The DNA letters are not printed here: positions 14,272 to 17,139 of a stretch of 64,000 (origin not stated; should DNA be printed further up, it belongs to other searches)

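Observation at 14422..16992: Second heme-c-linked sugar dehydrogenase (GSDH-PKD-cytochrome c-CBM) closes the same xylan operon, a possible bacterial analogue of fungal AA12 enzymes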

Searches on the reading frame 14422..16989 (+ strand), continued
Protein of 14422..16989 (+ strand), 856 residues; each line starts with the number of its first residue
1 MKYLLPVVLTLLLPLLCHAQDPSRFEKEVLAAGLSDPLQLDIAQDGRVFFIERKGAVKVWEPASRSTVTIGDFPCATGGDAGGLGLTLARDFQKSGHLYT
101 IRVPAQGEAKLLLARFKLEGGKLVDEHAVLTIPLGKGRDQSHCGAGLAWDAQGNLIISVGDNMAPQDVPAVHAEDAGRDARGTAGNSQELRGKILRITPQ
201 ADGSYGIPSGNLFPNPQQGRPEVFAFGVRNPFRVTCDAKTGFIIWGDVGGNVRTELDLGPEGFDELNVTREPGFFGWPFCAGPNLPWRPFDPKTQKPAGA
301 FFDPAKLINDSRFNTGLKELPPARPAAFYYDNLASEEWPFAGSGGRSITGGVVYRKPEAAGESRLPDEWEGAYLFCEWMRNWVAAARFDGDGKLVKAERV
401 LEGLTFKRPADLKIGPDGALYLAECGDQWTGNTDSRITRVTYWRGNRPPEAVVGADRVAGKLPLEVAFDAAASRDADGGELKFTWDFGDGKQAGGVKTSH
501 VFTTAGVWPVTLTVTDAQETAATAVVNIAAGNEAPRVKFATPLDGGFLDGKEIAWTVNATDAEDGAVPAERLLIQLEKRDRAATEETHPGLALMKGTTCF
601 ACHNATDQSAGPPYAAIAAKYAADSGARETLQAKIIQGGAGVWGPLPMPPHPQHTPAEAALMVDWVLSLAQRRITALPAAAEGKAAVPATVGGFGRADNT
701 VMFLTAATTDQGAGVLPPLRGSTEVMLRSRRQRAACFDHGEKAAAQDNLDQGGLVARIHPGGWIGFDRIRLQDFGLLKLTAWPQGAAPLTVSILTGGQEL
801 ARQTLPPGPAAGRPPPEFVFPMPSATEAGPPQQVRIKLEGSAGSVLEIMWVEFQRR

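Call 18: find_encoding_contigs(protein=P0016, flank=10000, max_places=1)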
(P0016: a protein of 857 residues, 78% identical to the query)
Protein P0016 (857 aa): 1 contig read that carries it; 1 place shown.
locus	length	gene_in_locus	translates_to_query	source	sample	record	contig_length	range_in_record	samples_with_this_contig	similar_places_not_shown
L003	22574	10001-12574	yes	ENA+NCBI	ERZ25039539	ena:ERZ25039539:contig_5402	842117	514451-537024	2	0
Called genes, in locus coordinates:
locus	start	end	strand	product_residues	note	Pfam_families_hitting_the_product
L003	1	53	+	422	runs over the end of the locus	PF00331:Glyco_hydro_10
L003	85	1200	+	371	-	PF00756:Esterase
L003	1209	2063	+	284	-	PF03629:SASA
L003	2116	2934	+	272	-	PF00657:Lipase_GDSL, PF13472:Lipase_GDSL_2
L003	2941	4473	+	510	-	PF04616:Glyco_hydro_43, PF14200:RicinB_lectin_2 (faint)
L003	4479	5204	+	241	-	-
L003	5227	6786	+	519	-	PF00135:COesterase, PF20434:BD-FAE, PF00326:Peptidase_S9 (weak), PF07859:Abhydrolase_3 (weak)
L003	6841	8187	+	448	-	PF13347:MFS_2, PF07690:MFS_1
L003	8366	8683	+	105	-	PF04616:Glyco_hydro_43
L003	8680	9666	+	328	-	PF04616:Glyco_hydro_43, PF17851:GH43_C2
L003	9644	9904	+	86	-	PF17851:GH43_C2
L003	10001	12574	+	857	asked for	PF07995:GSDH, PF00801:PKD, PF18911:PKD_4, PF00034:Cytochrom_C (weak)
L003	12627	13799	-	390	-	PF00756:Esterase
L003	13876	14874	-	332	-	-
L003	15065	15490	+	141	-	PF01047:MarR (weak), PF12802:MarR_2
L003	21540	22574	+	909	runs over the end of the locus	PF18911:PKD_4, PF00801:PKD, PF13205:Big_5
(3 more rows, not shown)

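Call 19: find_encoding_contigs(protein=P0039, flank=10000, max_places=1)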
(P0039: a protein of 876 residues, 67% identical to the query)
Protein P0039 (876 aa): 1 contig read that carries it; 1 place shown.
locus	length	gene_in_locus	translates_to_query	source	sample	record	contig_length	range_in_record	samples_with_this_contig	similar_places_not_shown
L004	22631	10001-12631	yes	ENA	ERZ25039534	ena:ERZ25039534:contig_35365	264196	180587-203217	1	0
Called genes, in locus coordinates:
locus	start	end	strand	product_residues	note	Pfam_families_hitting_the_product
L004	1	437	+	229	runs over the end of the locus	-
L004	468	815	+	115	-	-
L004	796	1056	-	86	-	PF07394:DUF1501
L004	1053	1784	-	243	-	PF07394:DUF1501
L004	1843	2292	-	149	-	PF07394:DUF1501 (weak)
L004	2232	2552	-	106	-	-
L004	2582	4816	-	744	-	PF00754:F5_F8_type_C, PF22633:F5_F8_type_C_2, PF07587:PSD1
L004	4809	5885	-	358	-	PF07635:PSCyt1, PF07583:PSCyt2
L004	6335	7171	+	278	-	PF02311:AraC_binding, PF00165:HTH_AraC (weak), PF12833:HTH_18, PF00165:HTH_AraC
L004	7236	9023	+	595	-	PF00920:ILVD_EDD_N, PF24877:ILV_EDD_C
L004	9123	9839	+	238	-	PF00583:Acetyltransf_1, PF12746:GNAT_acetyltran, PF08445:FR47 (weak)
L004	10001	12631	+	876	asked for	PF07995:GSDH, PF18911:PKD_4, PF00801:PKD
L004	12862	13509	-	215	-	PF07394:DUF1501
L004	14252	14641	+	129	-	-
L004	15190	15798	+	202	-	-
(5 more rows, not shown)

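Call 20: find_encoding_contigs(protein=P0045, flank=10000, max_places=1)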
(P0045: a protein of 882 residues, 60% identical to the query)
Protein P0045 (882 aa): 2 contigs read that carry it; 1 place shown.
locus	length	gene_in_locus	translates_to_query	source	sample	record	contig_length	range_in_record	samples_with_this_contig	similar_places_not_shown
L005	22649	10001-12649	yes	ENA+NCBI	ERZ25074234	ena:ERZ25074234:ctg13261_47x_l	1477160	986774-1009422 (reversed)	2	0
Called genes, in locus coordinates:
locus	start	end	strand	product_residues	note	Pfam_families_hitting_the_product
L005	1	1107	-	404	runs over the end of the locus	PF00108:Thiolase_N, PF02803:Thiolase_C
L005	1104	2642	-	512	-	PF00501:AMP-binding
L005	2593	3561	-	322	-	PF01734:Patatin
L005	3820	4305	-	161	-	-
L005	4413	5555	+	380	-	PF00988:CPSase_sm_chain, PF00117:GATase, PF07722:Peptidase_C26 (faint)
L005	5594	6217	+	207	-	PF00081:Sod_Fe_N, PF02777:Sod_Fe_C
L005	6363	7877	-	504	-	PF02163:Peptidase_M50, PF14685:PDZ_Tricorn (faint), PF13180:PDZ_2 (weak), PF19805:DUF6288 (faint), PF17820:PDZ_6 (weak), PF00595:PDZ (weak), PF13180:PDZ_2 (weak), PF17820:PDZ_6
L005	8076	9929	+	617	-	-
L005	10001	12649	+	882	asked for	PF07995:GSDH, PF00801:PKD (faint), PF18911:PKD_4 (weak), PF00034:Cytochrom_C (faint)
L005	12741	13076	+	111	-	PF04341:DUF485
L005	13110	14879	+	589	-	PF00474:SSF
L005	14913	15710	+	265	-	PF01503:PRA-PH (faint), PF03819:MazG, PF12643:MazG-like (faint), PF03819:MazG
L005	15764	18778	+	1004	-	PF10102:DUF2341, PF13385:Laminin_G_3, PF03629:SASA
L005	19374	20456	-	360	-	PF06439:3keto-disac_hyd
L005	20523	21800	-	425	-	-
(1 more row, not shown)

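Call 21: find_encoding_contigs(protein=P0064, flank=10000, max_places=1)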
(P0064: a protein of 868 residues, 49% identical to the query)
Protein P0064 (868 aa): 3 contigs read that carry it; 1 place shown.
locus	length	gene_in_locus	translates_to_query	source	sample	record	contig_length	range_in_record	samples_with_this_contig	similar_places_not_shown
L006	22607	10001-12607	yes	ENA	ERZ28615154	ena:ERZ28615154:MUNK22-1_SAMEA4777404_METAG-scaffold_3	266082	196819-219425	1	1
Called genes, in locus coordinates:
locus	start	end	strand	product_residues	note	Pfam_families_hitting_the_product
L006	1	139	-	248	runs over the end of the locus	-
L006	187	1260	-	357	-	-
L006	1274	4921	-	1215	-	PF00932:LTD (weak), PF08757:CotH, PF00932:LTD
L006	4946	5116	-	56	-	-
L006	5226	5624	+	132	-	PF01272:GreA_GreB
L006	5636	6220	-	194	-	PF02545:Maf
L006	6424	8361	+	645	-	PF18884:TSP3_bac (faint)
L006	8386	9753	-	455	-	PF01565:FAD_binding_4, PF02913:FAD-oxidase_C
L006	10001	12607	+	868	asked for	PF07995:GSDH, PF00801:PKD, PF18911:PKD_4, PF00034:Cytochrom_C (weak)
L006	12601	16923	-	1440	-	PF00932:LTD, PF13385:Laminin_G_3, PF08757:CotH, PF00932:LTD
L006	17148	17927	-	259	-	PF00657:Lipase_GDSL, PF13472:Lipase_GDSL_2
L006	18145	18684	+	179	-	PF05638:T6SS_HCP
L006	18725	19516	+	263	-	PF05638:T6SS_HCP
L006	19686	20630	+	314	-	PF03773:ArsP_1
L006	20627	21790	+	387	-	PF21537:DUF1980_C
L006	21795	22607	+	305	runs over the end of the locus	PF10604:Polyketide_cyc2 (weak)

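Call 23: search_protein_families(library=pfam, proteins=[P0051, P0061, P0070, P0075, P0086, P0112], max_evalue=1)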
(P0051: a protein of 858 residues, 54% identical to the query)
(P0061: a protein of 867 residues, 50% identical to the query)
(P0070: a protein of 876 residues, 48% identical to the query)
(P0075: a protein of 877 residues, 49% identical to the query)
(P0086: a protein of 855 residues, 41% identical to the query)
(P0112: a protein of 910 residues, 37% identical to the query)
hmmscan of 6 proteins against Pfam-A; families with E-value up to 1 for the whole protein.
P0051 (858 aa): 9 families
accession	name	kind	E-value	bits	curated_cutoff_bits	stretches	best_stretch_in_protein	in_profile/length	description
PF07995.17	GSDH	-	3.8e-33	115.6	25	1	38-317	7-258/332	Glucose / Sorbosone dehydrogenase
PF18911.6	PKD_4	-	3.4e-16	59.5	27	1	445-527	1-82/85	PKD domain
PF00801.26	PKD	-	3.5e-10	40.2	23.5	1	459-525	11-76/80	PKD domain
PF00034.26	Cytochrom_C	-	1.9e-06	29.5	21.3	1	594-673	4-89/90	Cytochrome c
PF03422.21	CBM_6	-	2.3e-05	25.1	28.9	1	741-856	5-123/125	Carbohydrate binding module (family 6)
PF23500.1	DUF7133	-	0.00093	19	27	1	361-424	276-347/385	Domain of unknown function (DUF7133)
PF17957.7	Big_7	-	0.0023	19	24.1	1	535-567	1-32/70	Bacterial Ig domain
PF13442.11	Cytochrome_CBB3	-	0.0046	17.7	27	1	597-670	9-68/68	Cytochrome C oxidase, cbb3-type, subunit III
PF17963.7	Big_9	-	0.02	16.2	23.6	1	445-528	1-88/89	Bacterial Ig domain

P0061 (867 aa): 9 families
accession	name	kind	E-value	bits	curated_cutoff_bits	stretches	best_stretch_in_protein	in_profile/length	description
PF07995.17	GSDH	-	2.4e-27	96.5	25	1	35-287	2-228/332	Glucose / Sorbosone dehydrogenase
PF18911.6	PKD_4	-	5.6e-17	62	27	1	449-534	1-83/85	PKD domain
PF00801.26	PKD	-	4.6e-11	43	23.5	1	463-533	11-78/80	PKD domain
PF03422.21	CBM_6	-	3.2e-09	37.6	28.9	1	745-866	3-123/125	Carbohydrate binding module (family 6)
PF00034.26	Cytochrom_C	-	0.00051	21.7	21.3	1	603-679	7-89/90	Cytochrome c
PF13442.11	Cytochrome_CBB3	-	0.031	15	27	1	606-676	12-68/68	Cytochrome C oxidase, cbb3-type, subunit III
PF23500.1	DUF7133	-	0.05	13.3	27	0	368-427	279-346/385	Domain of unknown function (DUF7133)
PF01436.27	NHL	-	0.11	13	20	1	409-429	1-21/28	NHL repeat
PF21027.3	Sde0182_C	-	0.17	13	27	1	469-536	2-65/83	Cellulose-binding protein Sde0182, C-terminal domain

P0070 (876 aa): 9 families
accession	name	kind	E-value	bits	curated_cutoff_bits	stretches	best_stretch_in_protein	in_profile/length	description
PF07995.17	GSDH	-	3.4e-28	99.3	25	1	44-296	2-227/332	Glucose / Sorbosone dehydrogenase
PF18911.6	PKD_4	-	1.6e-17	63.8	27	1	462-543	5-83/85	PKD domain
PF00801.26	PKD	-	4.8e-12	46.1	23.5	1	467-540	6-76/80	PKD domain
PF03422.21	CBM_6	-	3e-07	31.2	28.9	1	753-875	2-123/125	Carbohydrate binding module (family 6)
PF00034.26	Cytochrom_C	-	2.3e-05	26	21.3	1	612-688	7-89/90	Cytochrome c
PF23500.1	DUF7133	-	0.0022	17.8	27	1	44-88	27-67/385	Domain of unknown function (DUF7133)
PF13442.11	Cytochrome_CBB3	-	0.0025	18.5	27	1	612-685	9-68/68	Cytochrome C oxidase, cbb3-type, subunit III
PF17957.7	Big_7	-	0.018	16.1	24.1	0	550-580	1-30/70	Bacterial Ig domain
PF18981.6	InlK_D3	-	0.2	12.2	25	1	515-539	43-68/75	Internalin K domain (D3/D4)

P0075 (877 aa): 10 families
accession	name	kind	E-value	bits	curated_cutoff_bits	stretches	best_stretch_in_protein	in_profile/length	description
PF07995.17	GSDH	-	2.6e-30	106.3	25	1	50-304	2-229/332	Glucose / Sorbosone dehydrogenase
PF18911.6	PKD_4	-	5e-15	55.8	27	1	465-541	1-76/85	PKD domain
PF00801.26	PKD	-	1.2e-11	44.9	23.5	1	474-541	8-73/80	PKD domain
PF00034.26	Cytochrom_C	-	6.7e-06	27.8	21.3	1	613-692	4-89/90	Cytochrome c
PF03422.21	CBM_6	-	2.5e-05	25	28.9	1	773-869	21-116/125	Carbohydrate binding module (family 6)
PF13442.11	Cytochrome_CBB3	-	0.0015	19.3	27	1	613-689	6-68/68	Cytochrome C oxidase, cbb3-type, subunit III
PF21027.3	Sde0182_C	-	0.011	16.7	27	1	487-510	4-28/83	Cellulose-binding protein Sde0182, C-terminal domain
PF17957.7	Big_7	-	0.091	13.9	24.1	0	554-594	1-37/70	Bacterial Ig domain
PF22352.2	K319L-like_PKD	-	0.19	12.2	27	1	488-544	17-79/84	K319L-like, PKD domain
PF23500.1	DUF7133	-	0.2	11.4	27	0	427-443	330-346/385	Domain of unknown function (DUF7133)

P0086 (855 aa): 13 families
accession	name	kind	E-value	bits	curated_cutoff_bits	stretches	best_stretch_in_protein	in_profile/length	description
PF07995.17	GSDH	-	8.6e-28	98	25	1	41-286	6-223/332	Glucose / Sorbosone dehydrogenase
PF18911.6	PKD_4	-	6.4e-10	39.4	27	1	449-529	1-85/85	PKD domain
PF03422.21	CBM_6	-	1.8e-08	35.2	28.9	1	743-855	8-125/125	Carbohydrate binding module (family 6)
PF00801.26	PKD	-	3.9e-05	24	23.5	1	456-525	4-77/80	PKD domain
PF21027.3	Sde0182_C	-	9.1e-05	23.4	27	1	469-566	2-72/83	Cellulose-binding protein Sde0182, C-terminal domain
PF17963.7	Big_9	-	0.00086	20.6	23.6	1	449-527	1-88/89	Bacterial Ig domain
PF22352.2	K319L-like_PKD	-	0.001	19.4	27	1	469-529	14-84/84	K319L-like, PKD domain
PF13442.11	Cytochrome_CBB3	-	0.0069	17.1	27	1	595-671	6-68/68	Cytochrome C oxidase, cbb3-type, subunit III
PF18981.6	InlK_D3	-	0.0069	16.9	25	1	497-525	42-70/75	Internalin K domain (D3/D4)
PF00034.26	Cytochrom_C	-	0.021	16.5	21.3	1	595-674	4-89/90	Cytochrome c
PF16403.11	Bact_surface_Ig-like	-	0.026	15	27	1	495-529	37-71/71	Bacterial surface protein, Ig-like domain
PF17803.7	Cadherin_4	-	0.16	13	25.1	1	448-506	10-68/71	Bacterial cadherin-like domain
PF05190.23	MutS_IV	-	0.23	12.2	22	1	551-586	42-77/92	MutS family domain IV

P0112 (910 aa): 8 families
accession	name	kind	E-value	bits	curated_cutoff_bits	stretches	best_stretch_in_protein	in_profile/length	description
PF07995.17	GSDH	-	2.3e-36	126.2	25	1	74-344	1-232/332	Glucose / Sorbosone dehydrogenase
PF03422.21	CBM_6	-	1.1e-13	52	28.9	1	811-907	28-124/125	Carbohydrate binding module (family 6)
PF18911.6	PKD_4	-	2.5e-11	43.9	27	1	501-583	1-81/85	PKD domain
PF00034.26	Cytochrom_C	-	1.7e-09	39.3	21.3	1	653-734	2-89/90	Cytochrome c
PF00801.26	PKD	-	2.9e-06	27.6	23.5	1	521-583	17-77/80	PKD domain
PF22352.2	K319L-like_PKD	-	0.00017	21.9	27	1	524-585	17-82/84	K319L-like, PKD domain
PF13442.11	Cytochrome_CBB3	-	0.00019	22.1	27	1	654-731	5-68/68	Cytochrome C oxidase, cbb3-type, subunit III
PF19077.6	Big_13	-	0.0099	16.8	27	0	716-774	28-90/102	Bacterial Ig-like domain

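Call 43: search_protein_families(library=pfam, proteins=[P0103, P0110, P0108, P0083], max_evalue=0.001)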
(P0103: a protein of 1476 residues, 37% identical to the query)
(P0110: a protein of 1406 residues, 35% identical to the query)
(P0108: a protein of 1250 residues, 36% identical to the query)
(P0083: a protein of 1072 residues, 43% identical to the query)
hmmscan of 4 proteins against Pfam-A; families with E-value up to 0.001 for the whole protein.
P0103 (1476 aa): 5 families
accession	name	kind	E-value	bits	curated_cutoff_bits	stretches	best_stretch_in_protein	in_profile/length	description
PF07995.17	GSDH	-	5.8e-27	95.3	25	1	70-322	3-222/332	Glucose / Sorbosone dehydrogenase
PF00034.26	Cytochrom_C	-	4.9e-15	57.1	21.3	2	1374-1467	2-89/90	Cytochrome c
PF13442.11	Cytochrome_CBB3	-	3.8e-13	50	27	2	1373-1464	3-68/68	Cytochrome C oxidase, cbb3-type, subunit III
PF00116.26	COX2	-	4.4e-12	46.4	22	1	1272-1345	45-114/120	Cytochrome C oxidase subunit II, periplasmic domain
PF03422.21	CBM_6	-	5.7e-08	33.5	28.9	1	804-906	20-124/125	Carbohydrate binding module (family 6)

P0110 (1406 aa): 5 families
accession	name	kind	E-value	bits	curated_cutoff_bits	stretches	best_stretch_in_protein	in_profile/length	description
PF07995.17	GSDH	-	6.6e-26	91.8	25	1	2-289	6-259/332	Glucose / Sorbosone dehydrogenase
PF00034.26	Cytochrom_C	-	7.9e-15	56.4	21.3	1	1302-1396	1-89/90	Cytochrome c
PF13442.11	Cytochrome_CBB3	-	5.5e-12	46.3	27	1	1302-1393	3-68/68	Cytochrome C oxidase, cbb3-type, subunit III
PF00116.26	COX2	-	2.7e-11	43.9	22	1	1200-1274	44-114/120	Cytochrome C oxidase subunit II, periplasmic domain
PF02790.20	COX2_TM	-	5.7e-06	26.8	22.8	1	1083-1161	3-81/88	Cytochrome C oxidase subunit II, transmembrane domain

P0108 (1250 aa): 7 families
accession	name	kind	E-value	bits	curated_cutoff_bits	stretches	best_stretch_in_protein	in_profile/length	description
PF06283.17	ThuA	-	1.6e-77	260.9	33.4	1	44-254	1-209/209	Trehalose utilisation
PF07995.17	GSDH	-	1.9e-43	149.5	25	1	286-553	1-231/332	Glucose / Sorbosone dehydrogenase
PF00034.26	Cytochrom_C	-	1.1e-21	78.4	21.3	2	869-949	3-89/90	Cytochrome c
PF03422.21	CBM_6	-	2e-12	47.9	28.9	1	1016-1123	20-124/125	Carbohydrate binding module (family 6)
PF13442.11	Cytochrome_CBB3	-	9.6e-09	35.9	27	0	870-946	6-68/68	Cytochrome C oxidase, cbb3-type, subunit III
PF18911.6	PKD_4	-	4.7e-07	30.2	27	1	711-797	1-85/85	PKD domain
PF00801.26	PKD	-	1.8e-05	25.1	23.5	1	717-792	3-76/80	PKD domain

P0083 (1072 aa): 8 families
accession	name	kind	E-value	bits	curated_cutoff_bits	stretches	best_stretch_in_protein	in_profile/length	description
PF07995.17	GSDH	-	6.6e-33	114.8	25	1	39-291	2-226/332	Glucose / Sorbosone dehydrogenase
PF00034.26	Cytochrom_C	-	1.9e-16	61.6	21.3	2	608-688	3-89/90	Cytochrome c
PF03422.21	CBM_6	-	6.7e-14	52.7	28.9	1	761-874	8-124/125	Carbohydrate binding module (family 6)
PF18911.6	PKD_4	-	1.7e-10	41.2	27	1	454-539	1-84/85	PKD domain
PF00801.26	PKD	-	3.7e-09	36.9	23.5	1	463-536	6-77/80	PKD domain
PF13442.11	Cytochrome_CBB3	-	1.1e-08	35.7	27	0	929-961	3-30/68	Cytochrome C oxidase, cbb3-type, subunit III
PF22352.2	K319L-like_PKD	-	2.9e-05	24.4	27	1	473-540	13-84/84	K319L-like, PKD domain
PF17963.7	Big_9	-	0.00021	22.6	23.6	1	454-538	1-88/89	Bacterial Ig domain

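Call 44: find_encoding_contigs(protein=P0103, flank=8000, max_places=2)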
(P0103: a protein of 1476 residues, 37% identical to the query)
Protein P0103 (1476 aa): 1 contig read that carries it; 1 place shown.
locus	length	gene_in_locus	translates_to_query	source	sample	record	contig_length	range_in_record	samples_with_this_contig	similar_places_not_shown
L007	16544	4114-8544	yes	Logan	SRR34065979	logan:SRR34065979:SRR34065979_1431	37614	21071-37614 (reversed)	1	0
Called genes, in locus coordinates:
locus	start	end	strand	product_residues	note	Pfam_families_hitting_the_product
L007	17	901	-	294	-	-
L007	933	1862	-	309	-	PF07963:N_methyl (weak), PF07596:SBP_bac_10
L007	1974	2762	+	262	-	-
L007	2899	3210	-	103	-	PF20442:BrxL_N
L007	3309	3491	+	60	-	-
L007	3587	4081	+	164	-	-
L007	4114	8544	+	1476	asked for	PF07995:GSDH, PF13442:Cytochrome_CBB3 (faint), PF03422:CBM_6, PF00116:COX2, PF00034:Cytochrom_C (weak)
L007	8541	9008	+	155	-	-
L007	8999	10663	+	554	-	PF06283:ThuA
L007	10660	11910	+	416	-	PF06792:UPF0261, PF23189:UPF0261_C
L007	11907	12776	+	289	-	PF09370:PEP_hydrolase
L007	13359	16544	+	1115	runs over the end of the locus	PF22825:HpiC1-like, PF13229:Beta_helix (faint)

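Call 45: find_encoding_contigs(protein=P0110, flank=8000, max_places=2)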
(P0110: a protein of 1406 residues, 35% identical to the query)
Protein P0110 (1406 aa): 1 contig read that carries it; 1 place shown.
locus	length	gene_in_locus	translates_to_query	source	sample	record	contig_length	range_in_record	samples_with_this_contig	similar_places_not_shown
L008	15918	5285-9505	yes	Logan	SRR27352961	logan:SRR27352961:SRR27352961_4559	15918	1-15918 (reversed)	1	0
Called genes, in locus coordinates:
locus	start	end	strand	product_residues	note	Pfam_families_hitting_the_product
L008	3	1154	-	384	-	?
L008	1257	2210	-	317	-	-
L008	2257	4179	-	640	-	PF04773:FecR (faint), PF00059:Lectin_C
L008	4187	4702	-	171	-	PF04542:Sigma70_r2, PF08281:Sigma70_r4_2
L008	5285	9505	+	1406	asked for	PF07995:GSDH, PF02790:COX2_TM (weak), PF00116:COX2, PF00034:Cytochrom_C, PF13442:Cytochrome_CBB3 (weak)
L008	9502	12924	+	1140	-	PF07635:PSCyt1, PF07583:PSCyt2, PF07587:PSD1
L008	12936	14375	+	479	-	PF07394:DUF1501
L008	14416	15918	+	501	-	?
